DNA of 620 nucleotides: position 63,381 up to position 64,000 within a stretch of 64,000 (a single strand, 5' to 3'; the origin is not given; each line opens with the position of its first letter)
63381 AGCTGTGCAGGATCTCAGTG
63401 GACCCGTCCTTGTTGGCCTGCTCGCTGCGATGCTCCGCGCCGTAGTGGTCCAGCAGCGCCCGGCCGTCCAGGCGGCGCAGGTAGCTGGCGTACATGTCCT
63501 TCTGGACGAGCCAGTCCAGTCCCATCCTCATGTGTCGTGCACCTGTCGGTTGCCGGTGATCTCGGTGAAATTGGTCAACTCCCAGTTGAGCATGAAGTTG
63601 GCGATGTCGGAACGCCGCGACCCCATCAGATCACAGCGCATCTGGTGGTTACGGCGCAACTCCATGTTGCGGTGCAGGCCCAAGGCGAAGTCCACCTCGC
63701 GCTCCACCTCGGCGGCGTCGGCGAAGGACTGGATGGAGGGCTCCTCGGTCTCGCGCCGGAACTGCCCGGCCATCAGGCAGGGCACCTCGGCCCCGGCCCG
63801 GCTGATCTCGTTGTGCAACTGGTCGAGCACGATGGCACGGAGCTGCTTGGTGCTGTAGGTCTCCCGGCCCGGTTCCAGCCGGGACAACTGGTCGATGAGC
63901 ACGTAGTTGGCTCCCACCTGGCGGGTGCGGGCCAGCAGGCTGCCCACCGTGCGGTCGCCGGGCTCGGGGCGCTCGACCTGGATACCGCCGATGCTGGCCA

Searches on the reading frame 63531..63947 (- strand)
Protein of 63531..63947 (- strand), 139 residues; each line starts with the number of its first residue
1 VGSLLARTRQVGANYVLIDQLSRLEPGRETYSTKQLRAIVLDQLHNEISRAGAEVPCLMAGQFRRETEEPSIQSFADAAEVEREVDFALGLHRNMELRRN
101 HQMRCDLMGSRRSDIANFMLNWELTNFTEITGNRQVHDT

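Call 60: search_protein_families(library=phrogs, proteins=[window:63531-63947:-], max_evalue=0.00001)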
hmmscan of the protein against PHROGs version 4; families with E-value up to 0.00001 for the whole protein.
window:63531-63947:- (139 aa): 1 family
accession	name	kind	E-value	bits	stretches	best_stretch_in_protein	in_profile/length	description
phrog_19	-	DNA, RNA and nucleotide metabolism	1.3e-06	28.6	1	11-131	456-582/621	DnaB-like replicative helicase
